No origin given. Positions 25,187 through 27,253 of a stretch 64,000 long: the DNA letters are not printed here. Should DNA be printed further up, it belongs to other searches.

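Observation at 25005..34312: Secretin-less hybrid of T2SS, MSHA and type IVa pilus components in one tightly packed 12-gene block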

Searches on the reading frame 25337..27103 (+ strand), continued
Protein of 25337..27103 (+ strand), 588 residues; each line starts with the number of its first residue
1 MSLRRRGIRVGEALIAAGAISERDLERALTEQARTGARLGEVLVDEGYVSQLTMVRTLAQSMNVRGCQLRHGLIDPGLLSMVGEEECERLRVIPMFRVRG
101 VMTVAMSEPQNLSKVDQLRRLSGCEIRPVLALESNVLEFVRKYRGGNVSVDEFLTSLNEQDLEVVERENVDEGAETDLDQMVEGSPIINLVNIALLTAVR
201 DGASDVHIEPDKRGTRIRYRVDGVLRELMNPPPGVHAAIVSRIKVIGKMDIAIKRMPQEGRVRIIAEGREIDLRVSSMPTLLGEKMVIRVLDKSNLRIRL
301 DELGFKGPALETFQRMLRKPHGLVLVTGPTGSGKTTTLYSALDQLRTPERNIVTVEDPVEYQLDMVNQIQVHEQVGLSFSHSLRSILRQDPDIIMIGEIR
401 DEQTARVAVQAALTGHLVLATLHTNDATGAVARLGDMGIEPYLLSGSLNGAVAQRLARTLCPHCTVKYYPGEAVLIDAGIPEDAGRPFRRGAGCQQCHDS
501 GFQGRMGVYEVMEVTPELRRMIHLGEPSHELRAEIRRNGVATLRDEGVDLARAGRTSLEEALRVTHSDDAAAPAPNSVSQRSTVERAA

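Call 73: find_homologous_proteins(query=L045:5512-7362:-, max_evalue=1e-10)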
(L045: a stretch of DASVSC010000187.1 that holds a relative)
Query L045:5512-7362:- (616 aa): 2848 proteins with E <= 1e-10 among 8000 candidates; the best 120 are listed.
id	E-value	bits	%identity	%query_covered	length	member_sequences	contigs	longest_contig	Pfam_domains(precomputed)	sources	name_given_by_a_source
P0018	0.0e+0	1319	100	99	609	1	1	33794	PF03958.23,PF00263.27,PF07660.20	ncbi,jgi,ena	ncbi:MAG TPA: secretin and TonB N-terminal domain-containing protein [Tepidisphaeraceae bacterium]|j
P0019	1.6e-298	1009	78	96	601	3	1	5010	PF03958.23,PF00263.27,PF07660.20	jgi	jgi:type IV pilus assembly protein PilQ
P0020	3.7e-295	998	77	96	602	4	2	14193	PF03958.23,PF00263.27,PF07660.20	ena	-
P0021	6.7e-293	991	77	95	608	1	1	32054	PF00263.27,PF07660.20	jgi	jgi:type IV pilus assembly protein PilQ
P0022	2.8e-291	985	74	98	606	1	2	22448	PF21305.3,PF00263.27,PF07660.20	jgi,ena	-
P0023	1.5e-289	980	76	97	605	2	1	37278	PF03958.23,PF00263.27,PF07660.20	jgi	jgi:type IV pilus assembly protein PilQ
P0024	1.3e-287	973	77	93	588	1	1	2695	PF03958.23,PF00263.27,PF07660.20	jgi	jgi:type IV pilus assembly protein PilQ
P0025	4.1e-287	972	79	90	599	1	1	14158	PF00263.27,PF07660.20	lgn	-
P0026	2.1e-286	969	75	95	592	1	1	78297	PF03958.23,PF00263.27,PF07660.20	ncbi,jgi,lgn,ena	jgi:type IV pilus assembly protein PilQ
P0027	7.1e-286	968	73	99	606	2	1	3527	PF03958.23,PF00263.27,PF07660.20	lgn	-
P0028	7.7e-286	967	78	91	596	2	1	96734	PF03958.23,PF00263.27,PF07660.20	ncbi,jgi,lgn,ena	jgi:type IV pilus assembly protein PilQ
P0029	6.5e-285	964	74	96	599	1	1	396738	PF03958.23,PF00263.27,PF07660.20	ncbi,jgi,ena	jgi:type IV pilus assembly protein PilQ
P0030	7.0e-284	961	77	91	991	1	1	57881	PF13431.13,PF23914.2,PF13414.13,PF03958.23,PF13428.13,PF14559.13,PF00515.35,PF12895.14,PF13424.13,PF13432.13,PF00263.27,PF07660.20,PF13181.13,PF07719.24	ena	-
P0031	3.2e-283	959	80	86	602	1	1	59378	PF03958.23,PF00263.27,PF07660.20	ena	-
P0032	7.2e-283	958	79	88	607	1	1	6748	PF03958.23,PF00263.27,PF07660.20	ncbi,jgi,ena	jgi:type IV pilus assembly protein PilQ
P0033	1.0e-280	951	74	94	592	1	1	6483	PF00263.27,PF07660.20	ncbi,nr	ncbi:MAG: pilQ [Phycisphaerales bacterium]|nr:pilQ [Phycisphaerales bacterium]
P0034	1.6e-280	950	73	97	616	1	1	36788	PF03958.23,PF00263.27,PF07660.20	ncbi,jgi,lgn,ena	jgi:type IV pilus secretin PilQ/predicted competence protein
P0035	4.6e-278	942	72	96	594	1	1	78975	PF00263.27,PF07660.20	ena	-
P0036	6.7e-277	938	75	91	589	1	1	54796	PF03958.23,PF00263.27,PF07660.20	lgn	-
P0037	9.1e-277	937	71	99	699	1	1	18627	PF03958.23,PF00263.27,PF07660.20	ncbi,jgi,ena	jgi:type IV pilus assembly protein PilQ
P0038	6.5e-273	925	75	90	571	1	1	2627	PF00263.27,PF07660.20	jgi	jgi:type IV pilus assembly protein PilQ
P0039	2.0e-272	923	70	98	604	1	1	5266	PF03958.23,PF00263.27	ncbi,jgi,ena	jgi:type IV pilus secretin PilQ/predicted competence protein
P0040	5.7e-272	922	69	95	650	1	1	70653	PF03958.23,PF00263.27,PF07660.20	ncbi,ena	-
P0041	6.2e-272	922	76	88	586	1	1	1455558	PF03958.23,PF00263.27,PF07660.20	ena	-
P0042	4.9e-271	919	73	94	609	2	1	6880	PF00263.27,PF07660.20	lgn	-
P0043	5.5e-271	918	71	95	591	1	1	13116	PF03958.23,PF00263.27,PF07660.20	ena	-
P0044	1.7e-270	917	75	89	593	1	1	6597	PF03958.23,PF00263.27,PF07660.20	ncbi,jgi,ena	jgi:type IV pilus secretin PilQ/predicted competence protein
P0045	3.2e-270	916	75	88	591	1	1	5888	PF03958.23,PF00263.27,PF07660.20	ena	-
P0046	7.3e-269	911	74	89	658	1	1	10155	PF00263.27,PF07660.20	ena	-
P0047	8.8e-268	908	75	87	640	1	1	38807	PF03958.23,PF00263.27,PF07660.20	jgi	jgi:type IV pilus assembly protein PilQ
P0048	4.5e-267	905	75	89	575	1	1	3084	PF03958.23,PF00263.27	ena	-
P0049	1.4e-258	877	84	76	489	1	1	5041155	PF03958.23,PF00263.27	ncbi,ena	-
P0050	1.9e-257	874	70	89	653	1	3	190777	PF00263.27,PF07660.20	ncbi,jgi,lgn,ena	jgi:type IV pilus secretin PilQ/predicted competence protein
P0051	2.8e-256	870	65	97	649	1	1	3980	PF00263.27,PF07660.20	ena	-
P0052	2.5e-250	850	70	87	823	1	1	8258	PF03958.23,PF00263.27,PF07660.20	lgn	-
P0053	4.0e-250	850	65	97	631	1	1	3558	PF00263.27,PF07660.20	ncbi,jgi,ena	jgi:type IV pilus secretin PilQ/predicted competence protein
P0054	7.3e-250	849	68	90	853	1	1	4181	PF00263.27,PF07660.20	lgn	-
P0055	8.5e-243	825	68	87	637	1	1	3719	PF03958.23,PF00263.27,PF07660.20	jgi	jgi:type IV pilus assembly protein PilQ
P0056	2.1e-242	824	67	87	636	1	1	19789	PF00263.27,PF07660.20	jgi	jgi:type IV pilus assembly protein PilQ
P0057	7.5e-233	792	78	74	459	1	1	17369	PF03958.23,PF00263.27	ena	-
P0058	1.5e-231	788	62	91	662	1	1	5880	PF03958.23,PF00263.27,PF07660.20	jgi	jgi:type IV pilus assembly protein PilQ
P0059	1.3e-230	785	64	89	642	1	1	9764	PF03958.23,PF00263.27,PF07660.20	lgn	-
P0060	7.6e-229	779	60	96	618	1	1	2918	PF03958.23,PF00263.27,PF07660.20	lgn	-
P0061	8.2e-228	776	59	97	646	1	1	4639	PF03958.23,PF00263.27,PF07660.20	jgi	jgi:type IV pilus assembly protein PilQ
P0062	1.2e-227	775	61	94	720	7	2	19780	PF03958.23,PF00263.27,PF07660.20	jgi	jgi:type IV pilus assembly protein PilQ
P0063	1.3e-226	772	60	94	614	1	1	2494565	PF03958.23,PF00263.27,PF07660.20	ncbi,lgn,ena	-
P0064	1.7e-226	772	64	89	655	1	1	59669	PF00263.27,PF07660.20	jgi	jgi:type IV pilus assembly protein PilQ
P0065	7.7e-226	769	61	93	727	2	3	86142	PF03958.23,PF00263.27,PF07660.20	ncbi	-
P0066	1.7e-225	768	63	88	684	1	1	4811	PF03958.23,PF00263.27,PF07660.20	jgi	jgi:type IV pilus assembly protein PilQ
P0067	4.6e-225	767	61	93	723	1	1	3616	PF03958.23,PF00263.27,PF07660.20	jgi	jgi:type IV pilus assembly protein PilQ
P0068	4.2e-224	764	60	93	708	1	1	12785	PF03958.23,PF00263.27,PF07660.20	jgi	jgi:type IV pilus assembly protein PilQ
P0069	1.0e-223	762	61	95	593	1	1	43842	PF03958.23,PF00263.27,PF07660.20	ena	-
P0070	2.0e-222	758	61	89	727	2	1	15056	PF03958.23,PF00263.27,PF07660.20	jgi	jgi:type IV pilus assembly protein PilQ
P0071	3.5e-221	754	61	91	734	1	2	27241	PF03958.23,PF00263.27,PF07660.20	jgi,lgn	-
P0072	8.2e-221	753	62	88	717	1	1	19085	PF03958.23,PF00263.27,PF07660.20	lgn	-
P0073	1.9e-220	752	60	92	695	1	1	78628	PF03958.23,PF00263.27,PF07660.20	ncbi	-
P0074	2.8e-220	751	59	94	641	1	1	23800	PF03958.23,PF00263.27,PF07660.20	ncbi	-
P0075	7.7e-220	750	61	89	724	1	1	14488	PF03958.23,PF00263.27,PF07660.20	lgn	-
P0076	2.0e-219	748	62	88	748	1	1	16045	PF03958.23,PF00263.27,PF07660.20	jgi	-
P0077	5.0e-219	747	62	89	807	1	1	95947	PF03958.23,PF00263.27,PF07660.20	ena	-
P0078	2.3e-218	745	57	96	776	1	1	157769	PF03958.23,PF00263.27,PF07660.20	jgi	jgi:type IV pilus assembly protein PilQ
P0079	9.0e-218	743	61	87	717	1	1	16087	PF00263.27,PF07660.20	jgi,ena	-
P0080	2.6e-217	741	60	86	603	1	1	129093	PF03958.23,PF00263.27,PF07660.20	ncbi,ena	-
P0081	2.9e-217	741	59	91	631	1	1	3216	PF03958.23,PF00263.27,PF07660.20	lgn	-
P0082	3.3e-217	741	57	98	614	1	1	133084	PF03958.23,PF00263.27,PF07660.20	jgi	jgi:type IV pilus assembly protein PilQ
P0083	9.3e-217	739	61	91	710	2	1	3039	PF03958.23,PF00263.27,PF07660.20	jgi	-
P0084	1.4e-216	739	57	95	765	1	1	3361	PF03958.23,PF00263.27,PF07660.20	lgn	-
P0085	1.4e-216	739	60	90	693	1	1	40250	PF03958.23,PF00263.27,PF07660.20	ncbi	-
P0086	2.1e-216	738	60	90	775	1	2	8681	PF03958.23,PF00263.27,PF07660.20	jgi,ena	-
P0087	3.4e-216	738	58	94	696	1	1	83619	PF03958.23,PF00263.27,PF07660.20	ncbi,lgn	-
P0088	6.0e-216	737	61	89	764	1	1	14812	PF03958.23,PF00263.27,PF07660.20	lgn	-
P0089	7.3e-216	736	59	91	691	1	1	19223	PF03958.23,PF00263.27,PF07660.20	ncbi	ncbi:hypothetical protein BH10PLA1_BH10PLA1_02560 [soil metagenome]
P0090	7.4e-216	736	61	89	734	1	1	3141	PF03958.23,PF00263.27,PF07660.20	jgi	-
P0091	1.5e-215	735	58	93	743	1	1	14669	PF03958.23,PF00263.27,PF07660.20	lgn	-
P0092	1.8e-215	735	60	86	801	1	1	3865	PF03958.23,PF00263.27,PF07660.20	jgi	jgi:type IV pilus assembly protein PilQ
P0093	2.1e-215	735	55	97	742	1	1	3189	PF03958.23,PF00263.27,PF07660.20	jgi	-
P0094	4.1e-215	734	58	94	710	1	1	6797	PF03958.23,PF00263.27,PF07660.20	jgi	-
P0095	6.1e-215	733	58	94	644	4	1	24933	PF03958.23,PF00263.27,PF07660.20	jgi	jgi:type IV pilus assembly protein PilQ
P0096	6.1e-215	733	60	86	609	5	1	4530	PF03958.23,PF00263.27,PF07660.20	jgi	jgi:type IV pilus secretin PilQ/predicted competence protein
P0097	7.3e-215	733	61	88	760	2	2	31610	PF03958.23,PF00263.27,PF07660.20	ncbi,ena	ncbi:MAG TPA: secretin and TonB N-terminal domain-containing protein [Tepidisphaeraceae bacterium]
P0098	1.0e-214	733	62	87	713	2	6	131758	PF03958.23,PF00263.27,PF07660.20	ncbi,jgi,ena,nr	ncbi:MAG: secretin and TonB N-terminal domain-containing protein [Phycisphaerales bacterium]|jgi:typ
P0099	2.8e-214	731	59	91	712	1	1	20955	PF03958.23,PF00263.27,PF07660.20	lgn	-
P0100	3.2e-214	731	61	88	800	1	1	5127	PF03958.23,PF00263.27,PF07660.20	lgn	-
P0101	3.6e-214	731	59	93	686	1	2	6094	PF03958.23,PF00263.27,PF07660.20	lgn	-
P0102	5.8e-214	730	60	89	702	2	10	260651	PF03958.23,PF00263.27,PF07660.20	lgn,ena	-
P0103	6.6e-214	730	61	87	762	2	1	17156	PF03958.23,PF00263.27,PF07660.20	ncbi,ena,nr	ncbi:MAG TPA: secretin and TonB N-terminal domain-containing protein [Tepidisphaeraceae bacterium]|n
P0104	8.0e-214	730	59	92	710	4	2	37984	PF03958.23,PF00263.27,PF07660.20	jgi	jgi:type IV pilus assembly protein PilQ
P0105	1.0e-213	729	58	93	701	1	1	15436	PF03958.23,PF00263.27,PF07660.20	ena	-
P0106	1.1e-213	729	57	96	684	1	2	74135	PF03958.23,PF00263.27,PF07660.20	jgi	-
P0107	1.3e-213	729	60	88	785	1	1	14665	PF03958.23,PF00263.27,PF07660.20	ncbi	-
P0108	1.4e-213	729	59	94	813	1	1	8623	PF03958.23,PF00263.27,PF07660.20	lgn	-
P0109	1.6e-213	729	58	97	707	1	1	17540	PF03958.23,PF00263.27,PF07660.20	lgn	-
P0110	2.1e-213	728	60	89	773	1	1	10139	PF03958.23,PF00263.27,PF07660.20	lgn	-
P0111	2.3e-213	728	59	91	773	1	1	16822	PF03958.23,PF00263.27,PF07660.20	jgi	jgi:type IV pilus assembly protein PilQ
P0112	4.0e-213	727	59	87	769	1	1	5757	PF03958.23,PF00263.27,PF07660.20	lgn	-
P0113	4.1e-213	727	62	88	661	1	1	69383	PF21305.3,PF00263.27,PF07660.20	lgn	-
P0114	5.2e-213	727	57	95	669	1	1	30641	PF03958.23,PF00263.27,PF07660.20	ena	-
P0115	5.2e-213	727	62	89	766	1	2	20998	PF03958.23,PF00263.27,PF07660.20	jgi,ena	-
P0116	1.2e-212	726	55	99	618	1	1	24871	PF03958.23,PF00263.27,PF07660.20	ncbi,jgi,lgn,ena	jgi:type IV pilus secretin PilQ/predicted competence protein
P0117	1.5e-212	725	61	86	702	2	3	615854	PF00263.27,PF07660.20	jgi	jgi:type IV pilus assembly protein PilQ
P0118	1.9e-212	725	60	86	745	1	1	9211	PF00263.27,PF07660.20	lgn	-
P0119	2.0e-212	725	59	91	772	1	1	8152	PF03958.23,PF00263.27,PF07660.20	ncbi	-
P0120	2.9e-212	725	74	75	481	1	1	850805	PF03958.23,PF00263.27,PF07660.20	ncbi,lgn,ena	-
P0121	3.7e-212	724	59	88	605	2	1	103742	PF03958.23,PF00263.27,PF07660.20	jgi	jgi:type IV pilus assembly protein PilQ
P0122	4.7e-212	724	60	90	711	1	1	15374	PF03958.23,PF00263.27,PF07660.20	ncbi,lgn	-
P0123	5.1e-212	724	60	89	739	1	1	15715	PF00263.27,PF07660.20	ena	-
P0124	6.9e-212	723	62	88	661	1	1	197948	PF21305.3,PF03958.23,PF00263.27,PF07660.20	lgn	-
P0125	8.5e-212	723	57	91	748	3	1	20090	PF03958.23,PF00263.27,PF07660.20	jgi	jgi:type IV pilus assembly protein PilQ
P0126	1.0e-211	723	59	90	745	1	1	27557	PF00263.27,PF07660.20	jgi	jgi:type IV pilus assembly protein PilQ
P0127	1.2e-211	723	61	88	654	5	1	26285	PF03958.23,PF00263.27,PF07660.20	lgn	-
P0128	1.2e-211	722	57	94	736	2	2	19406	PF03958.23,PF00263.27,PF07660.20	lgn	-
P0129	1.3e-211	722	60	87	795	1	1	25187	PF03958.23,PF00263.27,PF07660.20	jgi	jgi:type IV pilus assembly protein PilQ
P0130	2.3e-211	722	59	92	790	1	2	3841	PF00263.27,PF07660.20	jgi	-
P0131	2.3e-211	722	59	89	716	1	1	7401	PF03958.23,PF00263.27,PF07660.20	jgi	jgi:type IV pilus assembly protein PilQ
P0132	2.3e-211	722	58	92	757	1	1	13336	PF03958.23,PF00263.27,PF07660.20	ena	-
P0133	2.4e-211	722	58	91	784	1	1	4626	PF03958.23,PF00263.27,PF07660.20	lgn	-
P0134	2.5e-211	721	60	86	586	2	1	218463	PF03958.23,PF00263.27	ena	-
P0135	2.5e-211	721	59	90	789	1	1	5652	PF00263.27,PF07660.20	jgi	-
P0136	3.9e-211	721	60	88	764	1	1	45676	PF03958.23,PF00263.27,PF07660.20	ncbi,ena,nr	ncbi:MAG TPA: secretin and TonB N-terminal domain-containing protein [Tepidisphaeraceae bacterium]|n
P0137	4.4e-211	721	60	90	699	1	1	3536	PF00263.27,PF07660.20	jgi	jgi:type IV pilus assembly protein PilQ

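Call 74: find_encoding_contigs(protein=P0098, flank=10000, max_places=3)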
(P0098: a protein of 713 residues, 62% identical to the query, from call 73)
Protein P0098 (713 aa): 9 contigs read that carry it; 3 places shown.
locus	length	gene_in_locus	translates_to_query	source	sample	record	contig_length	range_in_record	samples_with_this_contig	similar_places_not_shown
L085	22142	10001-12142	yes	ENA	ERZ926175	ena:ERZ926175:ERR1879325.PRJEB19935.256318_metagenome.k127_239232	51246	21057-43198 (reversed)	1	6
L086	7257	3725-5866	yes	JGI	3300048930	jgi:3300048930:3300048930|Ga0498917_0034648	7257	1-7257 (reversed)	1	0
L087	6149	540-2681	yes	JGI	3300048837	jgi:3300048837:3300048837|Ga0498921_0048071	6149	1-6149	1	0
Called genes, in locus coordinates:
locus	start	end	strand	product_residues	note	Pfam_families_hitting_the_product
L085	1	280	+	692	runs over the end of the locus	PF00270:DEAD (faint), PF04851:ResIII, PF17757:UvrB_inter, PF27431:UvrB_3rd, PF00271:Helicase_C, PF12344:UvrB, PF02151:UVR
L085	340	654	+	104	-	PF02604:PhdYeFM_antitox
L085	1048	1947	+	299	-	PF02749:QRPTase_N, PF01729:QRPTase_C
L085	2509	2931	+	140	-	PF07963:N_methyl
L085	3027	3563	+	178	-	PF07963:N_methyl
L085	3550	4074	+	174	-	PF07963:N_methyl (weak)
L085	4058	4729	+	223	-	-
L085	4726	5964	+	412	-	-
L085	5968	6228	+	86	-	-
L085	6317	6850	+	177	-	PF07963:N_methyl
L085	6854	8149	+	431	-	PF11104:PilM_2, PF14450:FtsA (weak)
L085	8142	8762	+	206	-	PF05137:PilN (weak)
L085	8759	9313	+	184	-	PF04350:PilO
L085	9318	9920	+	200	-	PF23862:CdsD_C (weak)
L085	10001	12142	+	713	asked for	PF07660:STN, PF03958:Secretin_N, PF00263:Secretin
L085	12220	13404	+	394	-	PF21033:RMD1-3 (faint), PF09976:TPR_21 (faint), PF13424:TPR_12 (faint), PF24575:TPR_Slam (faint), PF25060:ARM_TT21_2nd (faint), PF25063:ARM_TT21_C (faint), PF14559:TPR_19 (weak), PF23914:TPR_CcmH_CycH, +10 more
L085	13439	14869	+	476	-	PF00989:PAS (weak), PF13426:PAS_9 (faint), PF00512:HisKA, PF02518:HATPase_c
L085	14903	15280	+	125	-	PF00072:Response_reg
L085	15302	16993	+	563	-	PF13185:GAF_2 (weak), PF08668:HDOD, PF13487:HD_5, PF01966:HD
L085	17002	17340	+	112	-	PF01740:STAS, PF13466:STAS_2 (weak)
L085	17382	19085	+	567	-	PF05157:MshEN, PF00437:T2SSE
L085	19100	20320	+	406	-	PF28597:T2SSF_N, PF00482:T2SSF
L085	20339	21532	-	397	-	-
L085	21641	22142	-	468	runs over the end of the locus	PF01636:APH (faint), PF06293:Kdo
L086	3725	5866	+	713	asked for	PF07660:STN, PF03958:Secretin_N, PF00263:Secretin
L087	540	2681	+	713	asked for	PF07660:STN, PF03958:Secretin_N, PF00263:Secretin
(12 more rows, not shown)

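Call 75: find_encoding_contigs(protein=P0063, flank=10000, max_places=2)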
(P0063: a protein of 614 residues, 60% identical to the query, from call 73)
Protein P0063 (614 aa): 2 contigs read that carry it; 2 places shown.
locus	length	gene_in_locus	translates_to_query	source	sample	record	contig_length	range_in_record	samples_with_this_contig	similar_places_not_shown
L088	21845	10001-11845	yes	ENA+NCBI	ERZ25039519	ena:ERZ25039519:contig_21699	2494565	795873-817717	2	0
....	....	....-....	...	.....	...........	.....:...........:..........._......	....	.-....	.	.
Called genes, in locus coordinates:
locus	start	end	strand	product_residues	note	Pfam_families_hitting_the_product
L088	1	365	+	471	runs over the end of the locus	PF01134:GIDA, PF01262:AlaDh_PNT_C (faint), PF03486:HI0933_like (faint), PF07992:Pyr_redox_2, PF12831:FAD_oxidored (weak), PF13738:Pyr_redox_3, PF00070:Pyr_redox, PF02852:Pyr_redox_dim, +1 more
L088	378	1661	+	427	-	-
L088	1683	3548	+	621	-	PF00596:Aldolase_II, PF00106:adh_short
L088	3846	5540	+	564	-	PF08240:ADH_N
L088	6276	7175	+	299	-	PF02749:QRPTase_N, PF01729:QRPTase_C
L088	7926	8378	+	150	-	PF07963:N_methyl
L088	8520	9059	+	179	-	-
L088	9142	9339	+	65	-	-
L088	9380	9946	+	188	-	-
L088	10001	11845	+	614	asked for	PF07660:STN, PF03958:Secretin_N, PF00263:Secretin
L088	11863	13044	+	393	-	PF25063:ARM_TT21_C (faint), PF12895:ANAPC3 (faint), PF14559:TPR_19, PF02259:FAT (weak), PF13414:TPR_11 (weak), PF23914:TPR_CcmH_CycH, PF13432:TPR_16 (weak), PF23914:TPR_CcmH_CycH, +12 more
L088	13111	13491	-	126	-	-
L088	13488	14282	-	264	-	PF04972:BON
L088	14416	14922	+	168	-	PF02190:LON_substr_bdg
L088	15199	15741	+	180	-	PF06094:GGACT (weak), PF13772:AIG2_2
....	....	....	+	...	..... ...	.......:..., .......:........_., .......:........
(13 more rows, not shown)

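Call 97: search_protein_families(library=pfam, max_evalue=0.01, proteins=[L085:9318-9920:+, L085:4726-5964:+, L045:7363-7749:-])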
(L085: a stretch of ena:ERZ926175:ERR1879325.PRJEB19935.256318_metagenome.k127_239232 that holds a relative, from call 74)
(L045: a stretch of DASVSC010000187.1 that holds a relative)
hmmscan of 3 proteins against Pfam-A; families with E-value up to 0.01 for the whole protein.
L085:9318-9920:+ (200 aa): 3 families
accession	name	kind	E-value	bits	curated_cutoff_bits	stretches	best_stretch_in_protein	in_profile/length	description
PF23862.1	CdsD_C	-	5.6e-06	26.7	27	1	155-194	13-52/56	CdsD C-terminal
PF16537.11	T2SSB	-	2.1e-05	24.5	28.4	1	160-197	20-58/60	Type II secretion system protein B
PF23893.1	Y4YQ_C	-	0.003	17.8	27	1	147-195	1-51/53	Uncharacterised protein Y4YQ C-terminal domain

L085:4726-5964:+ (412 aa): 0 families

L045:7363-7749:- (128 aa): 0 families

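Call 98: find_encoding_contigs(protein=window:25337-27103:+, flank=10000, max_places=3)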
Protein window:25337-27103:+ (588 aa): no gene with exactly this product is on record in the collection.
